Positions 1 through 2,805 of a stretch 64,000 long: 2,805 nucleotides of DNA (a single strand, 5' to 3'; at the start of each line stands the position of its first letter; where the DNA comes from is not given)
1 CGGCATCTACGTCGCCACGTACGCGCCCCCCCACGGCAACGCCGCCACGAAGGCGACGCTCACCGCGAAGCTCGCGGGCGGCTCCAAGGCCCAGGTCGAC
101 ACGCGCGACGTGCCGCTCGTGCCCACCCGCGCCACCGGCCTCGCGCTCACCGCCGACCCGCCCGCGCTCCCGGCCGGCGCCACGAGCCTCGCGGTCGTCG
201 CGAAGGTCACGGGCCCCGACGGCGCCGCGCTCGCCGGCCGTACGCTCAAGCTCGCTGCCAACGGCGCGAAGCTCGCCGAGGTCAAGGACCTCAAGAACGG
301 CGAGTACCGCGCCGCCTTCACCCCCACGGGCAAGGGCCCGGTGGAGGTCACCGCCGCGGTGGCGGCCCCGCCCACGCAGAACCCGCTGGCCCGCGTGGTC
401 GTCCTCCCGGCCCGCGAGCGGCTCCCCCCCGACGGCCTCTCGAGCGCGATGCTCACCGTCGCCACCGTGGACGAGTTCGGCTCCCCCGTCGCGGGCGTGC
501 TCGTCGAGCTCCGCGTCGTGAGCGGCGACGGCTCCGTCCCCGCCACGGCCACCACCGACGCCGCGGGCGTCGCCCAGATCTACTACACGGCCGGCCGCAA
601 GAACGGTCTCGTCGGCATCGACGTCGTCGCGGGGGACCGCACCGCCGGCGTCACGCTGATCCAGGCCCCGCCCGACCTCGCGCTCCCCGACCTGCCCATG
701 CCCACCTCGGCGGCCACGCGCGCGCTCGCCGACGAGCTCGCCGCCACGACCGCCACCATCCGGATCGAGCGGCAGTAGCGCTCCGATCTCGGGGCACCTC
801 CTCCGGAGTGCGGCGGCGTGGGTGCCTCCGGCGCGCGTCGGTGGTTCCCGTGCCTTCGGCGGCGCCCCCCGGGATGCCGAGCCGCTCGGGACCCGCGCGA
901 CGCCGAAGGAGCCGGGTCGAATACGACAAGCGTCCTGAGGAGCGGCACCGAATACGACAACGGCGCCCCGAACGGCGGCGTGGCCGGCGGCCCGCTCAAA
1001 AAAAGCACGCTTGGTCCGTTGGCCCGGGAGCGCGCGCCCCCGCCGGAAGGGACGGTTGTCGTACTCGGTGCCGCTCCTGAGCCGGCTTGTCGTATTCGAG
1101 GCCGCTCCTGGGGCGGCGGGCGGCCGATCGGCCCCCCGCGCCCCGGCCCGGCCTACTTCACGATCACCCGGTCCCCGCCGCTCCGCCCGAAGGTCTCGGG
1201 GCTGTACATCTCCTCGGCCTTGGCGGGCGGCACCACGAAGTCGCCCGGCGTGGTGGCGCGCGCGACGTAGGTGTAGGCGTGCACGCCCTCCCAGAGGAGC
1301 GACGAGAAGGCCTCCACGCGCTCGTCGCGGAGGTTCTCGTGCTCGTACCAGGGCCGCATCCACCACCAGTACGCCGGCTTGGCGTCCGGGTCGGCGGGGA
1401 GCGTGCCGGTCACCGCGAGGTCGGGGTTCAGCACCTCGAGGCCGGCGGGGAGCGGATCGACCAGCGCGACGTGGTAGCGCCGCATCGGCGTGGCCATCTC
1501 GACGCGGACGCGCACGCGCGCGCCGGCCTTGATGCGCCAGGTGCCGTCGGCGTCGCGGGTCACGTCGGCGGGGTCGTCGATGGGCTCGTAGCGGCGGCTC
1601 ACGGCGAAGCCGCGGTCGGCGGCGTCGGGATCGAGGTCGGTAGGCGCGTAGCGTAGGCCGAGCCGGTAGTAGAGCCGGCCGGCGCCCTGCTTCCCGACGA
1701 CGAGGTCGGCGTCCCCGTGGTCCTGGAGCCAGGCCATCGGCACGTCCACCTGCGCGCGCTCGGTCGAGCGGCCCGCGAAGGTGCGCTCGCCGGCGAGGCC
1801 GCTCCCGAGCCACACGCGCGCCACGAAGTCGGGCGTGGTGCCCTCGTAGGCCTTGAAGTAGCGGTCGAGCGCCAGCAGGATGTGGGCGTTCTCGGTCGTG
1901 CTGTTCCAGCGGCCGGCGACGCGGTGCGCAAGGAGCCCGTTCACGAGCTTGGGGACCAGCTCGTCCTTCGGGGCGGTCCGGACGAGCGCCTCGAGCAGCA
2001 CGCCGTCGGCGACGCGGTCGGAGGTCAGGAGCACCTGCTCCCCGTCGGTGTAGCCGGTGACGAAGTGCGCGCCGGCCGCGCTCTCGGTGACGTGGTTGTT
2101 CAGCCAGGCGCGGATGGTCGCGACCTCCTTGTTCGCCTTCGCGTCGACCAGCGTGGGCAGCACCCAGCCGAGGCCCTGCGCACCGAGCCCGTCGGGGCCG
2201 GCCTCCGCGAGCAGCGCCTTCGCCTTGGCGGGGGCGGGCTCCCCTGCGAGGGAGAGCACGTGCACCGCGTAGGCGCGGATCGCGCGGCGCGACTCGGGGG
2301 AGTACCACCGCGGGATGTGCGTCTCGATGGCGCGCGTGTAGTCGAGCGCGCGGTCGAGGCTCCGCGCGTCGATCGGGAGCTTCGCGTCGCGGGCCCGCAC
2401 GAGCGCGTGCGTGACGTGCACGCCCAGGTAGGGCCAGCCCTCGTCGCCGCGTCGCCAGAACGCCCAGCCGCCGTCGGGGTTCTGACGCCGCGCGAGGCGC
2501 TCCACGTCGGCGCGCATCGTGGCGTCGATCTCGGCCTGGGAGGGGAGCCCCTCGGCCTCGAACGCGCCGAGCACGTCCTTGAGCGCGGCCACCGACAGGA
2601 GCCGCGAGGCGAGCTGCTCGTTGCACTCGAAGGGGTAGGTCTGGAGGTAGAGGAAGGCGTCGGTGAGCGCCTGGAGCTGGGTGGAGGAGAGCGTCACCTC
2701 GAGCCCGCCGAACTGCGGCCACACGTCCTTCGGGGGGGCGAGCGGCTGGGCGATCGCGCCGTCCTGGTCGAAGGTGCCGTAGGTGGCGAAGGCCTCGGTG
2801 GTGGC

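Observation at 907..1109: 203-bp intergenic element with four helically phased 23-bp sites in >><< arrangement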

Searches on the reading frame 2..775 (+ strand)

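Call 36: search_protein_families(library=pfam, proteins=[window:2-775:+])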
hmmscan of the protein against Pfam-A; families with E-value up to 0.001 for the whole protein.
window:2-775:+ (258 aa): 5 families
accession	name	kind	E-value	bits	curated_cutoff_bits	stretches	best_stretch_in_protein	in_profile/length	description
PF02369.22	Big_1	-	1.9e-12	47.6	34.9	2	142-208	12-78/93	Bacterial Ig-like domain (group 1)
PF09134.16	Invasin_D3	-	9.4e-10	39.3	33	2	49-122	7-84/98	Invasin, domain 3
PF00630.25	Filamin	-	2.8e-06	28.5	26.9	0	65-118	40-80/93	Filamin/ABP280 repeat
PF17789.7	MG4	-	8.2e-06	26.4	24.7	0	151-195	18-60/95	Macroglobulin domain MG4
PF24107.1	DUF7382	-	0.00073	19.8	27.4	0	150-193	21-64/65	Domain of unknown function (DUF7382)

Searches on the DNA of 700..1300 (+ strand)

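Call 7: search_rna_families(source=window, start=700, end=1300, threshold=evalue, max_evalue=10)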
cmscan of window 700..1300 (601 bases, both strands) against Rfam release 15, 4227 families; matches with E-value up to 10: 4.
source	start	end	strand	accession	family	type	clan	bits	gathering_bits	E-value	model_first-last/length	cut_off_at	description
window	917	1099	+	RF04159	MIR1437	Gene; miRNA;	-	39.3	168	3.7e-05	1-192/192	no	MIR1437 microRNA precursor family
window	917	1099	+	RF04141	MIR8622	Gene; miRNA;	-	37.1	197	4.2e-05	1-212/212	no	MIR8622 microRNA precursor family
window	816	854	+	RF03196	mir-6790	Gene; miRNA;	-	16.7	78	2.1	1-63/63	no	mir-6790 microRNA precursor family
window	1239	1290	+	RF01781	ASdes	Gene; sRNA;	-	13.2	40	6.3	1-68/68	no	ASdes TB sRNA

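Call 53: search_dna_similar(query=window:880-1136:+, collection=plasmids, mode=distant, max_evalue=0.01, max_rows=10)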
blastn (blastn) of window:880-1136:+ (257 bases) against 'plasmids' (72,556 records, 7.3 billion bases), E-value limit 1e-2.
No match.

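Call 54: search_dna_similar(query=window:880-1136:+, collection=phages, mode=distant, max_evalue=0.01, max_rows=10)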
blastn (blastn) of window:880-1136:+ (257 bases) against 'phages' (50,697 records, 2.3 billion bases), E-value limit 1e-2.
No match.

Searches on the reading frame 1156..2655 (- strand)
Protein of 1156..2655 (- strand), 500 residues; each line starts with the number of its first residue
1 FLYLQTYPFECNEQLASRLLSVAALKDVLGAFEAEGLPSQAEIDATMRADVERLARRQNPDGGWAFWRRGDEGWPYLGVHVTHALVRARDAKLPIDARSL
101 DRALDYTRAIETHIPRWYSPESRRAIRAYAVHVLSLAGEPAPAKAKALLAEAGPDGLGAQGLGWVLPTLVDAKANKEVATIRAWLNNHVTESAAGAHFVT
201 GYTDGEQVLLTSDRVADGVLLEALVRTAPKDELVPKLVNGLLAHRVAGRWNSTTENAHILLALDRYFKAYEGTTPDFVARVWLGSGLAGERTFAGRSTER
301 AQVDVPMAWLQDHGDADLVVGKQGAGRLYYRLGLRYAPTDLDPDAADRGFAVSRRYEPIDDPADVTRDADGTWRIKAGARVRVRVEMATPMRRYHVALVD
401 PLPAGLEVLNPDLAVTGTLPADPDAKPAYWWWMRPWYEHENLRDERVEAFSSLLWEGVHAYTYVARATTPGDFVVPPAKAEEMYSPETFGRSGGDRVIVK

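Call 17: find_related_loci(query=window:1156-2655:-, collection=genome_contigs, flank=6000)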
Query window:1156-2655:- (500 aa) in genome_contigs; peptide patterns used: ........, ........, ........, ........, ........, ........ (x = any residue, [..] = any of these).
106 stretches matched a pattern; 82 encode a relative of the query (tblastn E <= 1e-3); the best 80 are kept; 80 distinct loci.
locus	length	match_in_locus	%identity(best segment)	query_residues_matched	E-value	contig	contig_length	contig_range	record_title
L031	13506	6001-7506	77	1-500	0e+0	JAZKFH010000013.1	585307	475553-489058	MAG: Myxococcota bacterium isolate DC_HB_02_SPN181219-bin069 DCHB02SPN_B069_0_000000000013, whole genome shotgun sequenc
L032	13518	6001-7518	75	1-500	0e+0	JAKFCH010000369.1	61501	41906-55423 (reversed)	MAG: Deltaproteobacteria bacterium isolate LC016 contig-124_461, whole genome shotgun sequence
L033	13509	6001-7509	61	2-500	0e+0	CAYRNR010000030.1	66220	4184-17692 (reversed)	MAG TPA_asm: uncultured Rickettsiales bacterium isolate SRP167671_co1_47 genome assembly, contig: NODE_441_length_66220_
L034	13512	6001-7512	62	2-500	0e+0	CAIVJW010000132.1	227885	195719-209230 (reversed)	MAG: uncultured delta proteobacterium isolate KTt_bin-2109 genome assembly, contig: bin-2109:132/455, whole genome shotg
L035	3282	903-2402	60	1-499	0e+0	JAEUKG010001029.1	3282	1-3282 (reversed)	MAG: Myxococcales bacterium isolate new MAG-89 k141_3636508, whole genome shotgun sequence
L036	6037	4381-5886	59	1-499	0e+0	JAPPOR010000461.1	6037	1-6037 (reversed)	MAG: Myxococcales bacterium isolate SB9154_S3_bin_3 NODE_1760_length_6037_cov_17.1725, whole genome shotgun sequence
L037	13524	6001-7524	59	2-500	0e+0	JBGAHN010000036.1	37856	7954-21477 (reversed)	MAG: Labilithrix sp. isolate MAG_AAO_H125.11 AAOH125-11_opera_contig_2527, whole genome shotgun sequence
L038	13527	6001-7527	59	2-500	0e+0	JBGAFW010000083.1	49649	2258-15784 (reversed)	MAG: Labilithrix sp. isolate MAG_MBR_H125.011 MBRH125-11_opera_contig_2246, whole genome shotgun sequence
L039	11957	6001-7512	62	2-500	0e+0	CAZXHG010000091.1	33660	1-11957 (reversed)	MAG TPA_asm: uncultured Rickettsiales bacterium isolate binchicken_co147_14 genome assembly, contig: NODE_4461_length_33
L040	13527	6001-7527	60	2-500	0e+0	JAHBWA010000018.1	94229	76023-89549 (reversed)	MAG: Labilithrix sp. isolate ACE_MYX5 MYX5_18, whole genome shotgun sequence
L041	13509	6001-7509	61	2-500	0e+0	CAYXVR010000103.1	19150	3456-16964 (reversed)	MAG TPA_asm: uncultured Nannocystaceae bacterium isolate binchicken_co179_119 genome assembly, contig: NODE_5968_length_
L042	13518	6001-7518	59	2-500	0e+0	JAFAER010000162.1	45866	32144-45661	MAG: Proteobacteria bacterium isolate OH_SBlB_141 k127_894298, whole genome shotgun sequence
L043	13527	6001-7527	58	1-500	0e+0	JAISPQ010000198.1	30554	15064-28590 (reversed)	MAG: Rhodanobacter sp. isolate Jx357_bin32 k119_2197671, whole genome shotgun sequence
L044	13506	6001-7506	59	2-500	0e+0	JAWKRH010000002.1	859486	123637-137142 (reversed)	MAG: Polyangiaceae bacterium isolate BC1.60 BC1.60.fa-2, whole genome shotgun sequence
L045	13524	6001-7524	59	2-500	0e+0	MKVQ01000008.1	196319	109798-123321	MAG: Myxococcales bacterium 68-20 scnpilot_expt_750_bf_scaffold_130, whole genome shotgun sequence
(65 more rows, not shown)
